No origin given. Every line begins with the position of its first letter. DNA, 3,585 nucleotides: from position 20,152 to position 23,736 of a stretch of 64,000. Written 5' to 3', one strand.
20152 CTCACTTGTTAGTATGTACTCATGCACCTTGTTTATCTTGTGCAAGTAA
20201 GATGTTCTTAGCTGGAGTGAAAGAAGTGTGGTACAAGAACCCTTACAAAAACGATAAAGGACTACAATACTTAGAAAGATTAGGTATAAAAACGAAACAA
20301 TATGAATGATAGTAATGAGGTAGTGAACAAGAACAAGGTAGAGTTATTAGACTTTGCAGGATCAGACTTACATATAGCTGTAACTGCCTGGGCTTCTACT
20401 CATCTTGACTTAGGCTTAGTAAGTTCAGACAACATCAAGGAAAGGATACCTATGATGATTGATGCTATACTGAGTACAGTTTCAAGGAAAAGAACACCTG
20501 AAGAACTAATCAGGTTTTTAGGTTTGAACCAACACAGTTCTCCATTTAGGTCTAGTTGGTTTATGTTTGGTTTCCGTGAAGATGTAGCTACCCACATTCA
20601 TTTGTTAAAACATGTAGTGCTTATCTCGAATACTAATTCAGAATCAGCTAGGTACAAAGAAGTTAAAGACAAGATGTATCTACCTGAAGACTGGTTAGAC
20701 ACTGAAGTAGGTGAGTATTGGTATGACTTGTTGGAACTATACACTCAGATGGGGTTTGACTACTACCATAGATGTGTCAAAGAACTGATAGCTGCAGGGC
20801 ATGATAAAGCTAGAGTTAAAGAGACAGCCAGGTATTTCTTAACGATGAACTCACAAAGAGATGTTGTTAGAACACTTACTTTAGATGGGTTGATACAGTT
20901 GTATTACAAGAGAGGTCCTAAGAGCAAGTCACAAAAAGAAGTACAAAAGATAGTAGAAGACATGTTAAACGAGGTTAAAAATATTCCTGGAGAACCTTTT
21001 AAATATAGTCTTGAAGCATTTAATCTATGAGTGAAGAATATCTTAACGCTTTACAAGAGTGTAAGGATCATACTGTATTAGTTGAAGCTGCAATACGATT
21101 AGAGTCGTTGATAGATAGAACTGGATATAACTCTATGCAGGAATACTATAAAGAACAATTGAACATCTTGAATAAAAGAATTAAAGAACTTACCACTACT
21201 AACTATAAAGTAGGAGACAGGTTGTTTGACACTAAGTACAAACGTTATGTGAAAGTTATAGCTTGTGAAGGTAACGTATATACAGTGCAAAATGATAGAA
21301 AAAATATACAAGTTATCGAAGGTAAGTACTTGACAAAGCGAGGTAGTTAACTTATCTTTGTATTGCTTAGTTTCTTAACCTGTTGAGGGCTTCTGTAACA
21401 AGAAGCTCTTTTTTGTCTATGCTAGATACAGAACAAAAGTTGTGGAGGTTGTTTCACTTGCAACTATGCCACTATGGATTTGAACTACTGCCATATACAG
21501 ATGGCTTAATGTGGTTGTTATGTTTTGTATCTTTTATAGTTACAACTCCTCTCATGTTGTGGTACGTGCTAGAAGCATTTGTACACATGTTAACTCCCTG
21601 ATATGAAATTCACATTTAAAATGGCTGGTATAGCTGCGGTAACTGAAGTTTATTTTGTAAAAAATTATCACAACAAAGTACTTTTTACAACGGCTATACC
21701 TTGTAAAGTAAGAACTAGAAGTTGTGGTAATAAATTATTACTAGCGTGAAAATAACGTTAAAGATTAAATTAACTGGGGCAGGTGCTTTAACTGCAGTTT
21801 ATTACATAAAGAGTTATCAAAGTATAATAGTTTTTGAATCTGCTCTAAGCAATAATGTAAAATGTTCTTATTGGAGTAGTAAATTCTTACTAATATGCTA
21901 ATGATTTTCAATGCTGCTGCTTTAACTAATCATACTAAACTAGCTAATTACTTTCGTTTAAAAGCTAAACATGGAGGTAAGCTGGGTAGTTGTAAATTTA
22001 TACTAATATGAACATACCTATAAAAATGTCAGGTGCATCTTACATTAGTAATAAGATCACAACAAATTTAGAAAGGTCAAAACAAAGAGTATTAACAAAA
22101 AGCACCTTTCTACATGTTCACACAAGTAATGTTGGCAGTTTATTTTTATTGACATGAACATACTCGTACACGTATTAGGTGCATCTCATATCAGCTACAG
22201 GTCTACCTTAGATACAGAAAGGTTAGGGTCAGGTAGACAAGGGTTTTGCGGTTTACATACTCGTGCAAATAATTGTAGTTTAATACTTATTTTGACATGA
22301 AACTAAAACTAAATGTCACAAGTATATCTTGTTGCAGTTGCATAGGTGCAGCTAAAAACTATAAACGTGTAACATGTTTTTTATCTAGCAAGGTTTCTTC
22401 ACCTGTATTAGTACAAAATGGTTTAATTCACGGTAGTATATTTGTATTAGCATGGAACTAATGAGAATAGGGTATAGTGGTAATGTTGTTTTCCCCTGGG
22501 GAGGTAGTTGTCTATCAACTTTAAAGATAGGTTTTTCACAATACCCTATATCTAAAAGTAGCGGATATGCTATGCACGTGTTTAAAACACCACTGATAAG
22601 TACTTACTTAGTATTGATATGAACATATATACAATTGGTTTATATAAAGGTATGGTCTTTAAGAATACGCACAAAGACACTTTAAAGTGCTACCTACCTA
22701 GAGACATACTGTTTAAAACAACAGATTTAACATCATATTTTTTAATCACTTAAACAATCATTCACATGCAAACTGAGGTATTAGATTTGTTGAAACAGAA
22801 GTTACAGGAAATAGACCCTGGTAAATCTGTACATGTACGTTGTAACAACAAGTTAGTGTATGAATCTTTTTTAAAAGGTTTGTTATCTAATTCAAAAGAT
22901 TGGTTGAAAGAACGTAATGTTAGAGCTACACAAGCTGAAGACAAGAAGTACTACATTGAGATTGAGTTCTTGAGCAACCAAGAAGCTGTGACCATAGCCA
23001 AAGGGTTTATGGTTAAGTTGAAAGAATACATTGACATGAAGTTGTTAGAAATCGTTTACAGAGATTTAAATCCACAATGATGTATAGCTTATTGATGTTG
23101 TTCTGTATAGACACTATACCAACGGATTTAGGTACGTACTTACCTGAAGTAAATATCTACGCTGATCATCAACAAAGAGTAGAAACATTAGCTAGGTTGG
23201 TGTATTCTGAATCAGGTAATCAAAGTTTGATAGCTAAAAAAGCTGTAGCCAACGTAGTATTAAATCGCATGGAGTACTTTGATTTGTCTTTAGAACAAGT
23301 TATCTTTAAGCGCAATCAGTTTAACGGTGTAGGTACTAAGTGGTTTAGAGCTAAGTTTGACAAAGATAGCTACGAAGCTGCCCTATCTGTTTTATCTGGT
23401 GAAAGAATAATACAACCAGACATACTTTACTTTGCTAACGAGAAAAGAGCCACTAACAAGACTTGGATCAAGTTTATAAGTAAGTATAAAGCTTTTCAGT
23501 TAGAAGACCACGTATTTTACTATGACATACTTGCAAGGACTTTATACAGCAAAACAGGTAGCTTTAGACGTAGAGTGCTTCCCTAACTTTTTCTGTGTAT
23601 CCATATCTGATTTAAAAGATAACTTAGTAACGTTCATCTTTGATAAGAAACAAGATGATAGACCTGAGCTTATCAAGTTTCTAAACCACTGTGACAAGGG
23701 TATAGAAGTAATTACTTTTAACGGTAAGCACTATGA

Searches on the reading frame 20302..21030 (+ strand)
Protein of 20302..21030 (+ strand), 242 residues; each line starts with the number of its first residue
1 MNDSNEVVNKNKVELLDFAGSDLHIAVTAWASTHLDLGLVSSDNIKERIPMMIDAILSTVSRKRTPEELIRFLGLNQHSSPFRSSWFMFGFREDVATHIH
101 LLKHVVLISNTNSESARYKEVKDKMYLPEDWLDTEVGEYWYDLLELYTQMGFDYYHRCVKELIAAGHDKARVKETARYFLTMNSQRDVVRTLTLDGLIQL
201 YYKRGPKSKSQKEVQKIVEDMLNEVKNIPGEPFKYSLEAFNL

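Call 12: search_protein_families(library=pfam, proteins=[window:20302-21030:+], max_evalue=0.01)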
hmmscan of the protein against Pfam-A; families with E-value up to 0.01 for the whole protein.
window:20302-21030:+ (242 aa): 1 family
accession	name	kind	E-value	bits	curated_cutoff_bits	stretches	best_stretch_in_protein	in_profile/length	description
PF02511.20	Thy1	-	1.6e-14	54.6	24.8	1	58-227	31-187/191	Thymidylate synthase complementing protein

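Call 13: search_protein_families(library=phrogs, proteins=[window:20302-21030:+], max_evalue=0.001)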
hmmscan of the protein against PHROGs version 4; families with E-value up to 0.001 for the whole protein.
window:20302-21030:+ (242 aa): 0 families

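Call 18: find_related_loci(query=window:20302-21030:+, collection=viral_contigs, flank=10000)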
Query window:20302-21030:+ (242 aa) in viral_contigs; peptide patterns used: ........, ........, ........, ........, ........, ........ (x = any residue, [..] = any of these).
3 stretches matched a pattern, but none encodes a relative of the query by tblastn (E <= 1e-3).

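Call 41: find_related_loci(query=window:20302-21030:+, collection=metagenome_contigs, flank=10000)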
Query window:20302-21030:+ (242 aa) in metagenome_contigs; peptide patterns used: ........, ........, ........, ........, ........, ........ (x = any residue, [..] = any of these).
83 stretches matched a pattern, but none encodes a relative of the query by tblastn (E <= 1e-3).

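Call 68: find_homologous_proteins(query=window:20302-21027:+, max_evalue=1e-10)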
Query window:20302-21027:+ (242 aa): 3571 proteins with E <= 1e-10 among 4262 candidates; the best 120 are listed.
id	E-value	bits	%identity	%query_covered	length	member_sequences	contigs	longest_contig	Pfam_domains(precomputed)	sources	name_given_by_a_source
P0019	1.3e-147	507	93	100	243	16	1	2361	PF02511.21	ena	-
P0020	6.5e-72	260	53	98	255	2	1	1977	PF02511.21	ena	-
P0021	3.5e-71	257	53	97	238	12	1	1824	PF02511.21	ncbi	-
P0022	1.6e-69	252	52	96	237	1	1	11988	PF02511.21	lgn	-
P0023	3.6e-67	244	50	97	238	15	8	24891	PF02511.21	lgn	-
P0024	4.7e-67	244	52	97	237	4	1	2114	PF02511.21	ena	-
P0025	1.9e-66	242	50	97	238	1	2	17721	PF02511.21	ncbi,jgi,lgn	jgi:thymidylate synthase ThyX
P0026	2.6e-66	241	50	97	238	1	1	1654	PF02511.21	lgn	-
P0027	4.4e-65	237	49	97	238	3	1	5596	PF02511.21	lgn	-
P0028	9.1e-64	233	49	98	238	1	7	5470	PF02511.21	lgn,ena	-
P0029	1.1e-63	233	51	96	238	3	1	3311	PF02511.21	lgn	-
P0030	2.4e-63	232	51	96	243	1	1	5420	PF02511.21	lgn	-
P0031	2.9e-63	231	49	96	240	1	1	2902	PF02511.21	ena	-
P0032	3.9e-63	231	53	92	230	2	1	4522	PF02511.21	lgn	-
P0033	1.1e-60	223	49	96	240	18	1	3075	PF02511.21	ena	-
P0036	1.2e-58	216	48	96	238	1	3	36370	PF02511.21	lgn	-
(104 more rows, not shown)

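Call 69: find_encoding_contigs(protein=P0023, flank=10000, max_places=2)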
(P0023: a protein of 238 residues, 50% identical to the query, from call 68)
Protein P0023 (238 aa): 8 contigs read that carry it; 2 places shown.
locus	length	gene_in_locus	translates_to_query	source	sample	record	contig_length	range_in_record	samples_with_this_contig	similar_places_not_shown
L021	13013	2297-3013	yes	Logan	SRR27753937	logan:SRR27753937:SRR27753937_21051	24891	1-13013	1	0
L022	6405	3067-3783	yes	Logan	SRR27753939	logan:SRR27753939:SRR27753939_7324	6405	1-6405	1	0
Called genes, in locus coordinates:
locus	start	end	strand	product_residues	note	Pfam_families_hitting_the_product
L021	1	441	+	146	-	?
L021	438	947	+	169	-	PF01832:Glucosaminidase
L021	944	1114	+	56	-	-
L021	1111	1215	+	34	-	-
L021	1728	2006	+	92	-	-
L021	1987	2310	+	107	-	-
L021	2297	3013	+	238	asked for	PF02511:Thy1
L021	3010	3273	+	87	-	-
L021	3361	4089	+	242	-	-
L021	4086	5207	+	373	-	-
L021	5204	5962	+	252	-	-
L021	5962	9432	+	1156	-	PF25731:crAss_MUZ (faint)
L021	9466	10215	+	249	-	-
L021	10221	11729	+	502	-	-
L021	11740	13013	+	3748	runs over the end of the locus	PF18763:ddrB-ParB, PF18857:LPD38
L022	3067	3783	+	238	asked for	PF02511:Thy1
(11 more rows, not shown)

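Call 70: find_encoding_contigs(protein=P0036, flank=10000, max_places=2)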
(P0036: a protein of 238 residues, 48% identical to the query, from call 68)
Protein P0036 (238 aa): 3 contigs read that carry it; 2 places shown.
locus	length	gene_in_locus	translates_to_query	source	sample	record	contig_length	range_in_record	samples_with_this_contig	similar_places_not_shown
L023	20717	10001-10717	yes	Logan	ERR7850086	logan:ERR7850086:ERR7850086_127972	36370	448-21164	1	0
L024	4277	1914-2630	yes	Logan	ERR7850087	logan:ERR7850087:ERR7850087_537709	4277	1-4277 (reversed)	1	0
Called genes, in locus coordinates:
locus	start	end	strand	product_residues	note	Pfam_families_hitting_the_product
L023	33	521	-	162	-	PF24579:PDDEXK_14 (weak)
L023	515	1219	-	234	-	PF01832:Glucosaminidase (weak)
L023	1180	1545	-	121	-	PF05866:RusA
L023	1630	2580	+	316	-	-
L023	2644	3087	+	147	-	-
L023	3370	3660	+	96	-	-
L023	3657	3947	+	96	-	-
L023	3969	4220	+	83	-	-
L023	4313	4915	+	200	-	-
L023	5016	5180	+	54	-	-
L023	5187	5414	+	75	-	-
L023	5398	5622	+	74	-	-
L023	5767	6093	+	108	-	-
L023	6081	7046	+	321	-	PF04275:P-mevalo_kinase, PF21448:DNMK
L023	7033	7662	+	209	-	-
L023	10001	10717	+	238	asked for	PF02511:Thy1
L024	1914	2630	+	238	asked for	PF02511:Thy1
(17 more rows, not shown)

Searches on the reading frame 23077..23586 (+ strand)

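Call 82: search_protein_families(library=pfam, proteins=[window:23077-23586:+], max_evalue=0.01)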
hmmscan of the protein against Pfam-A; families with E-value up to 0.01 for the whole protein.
window:23077-23586:+ (169 aa): 1 family
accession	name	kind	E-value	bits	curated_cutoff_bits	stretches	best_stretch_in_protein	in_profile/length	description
PF07486.17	Hydrolase_2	-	1.2e-15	58.4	27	1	50-148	3-100/100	Cell Wall Hydrolase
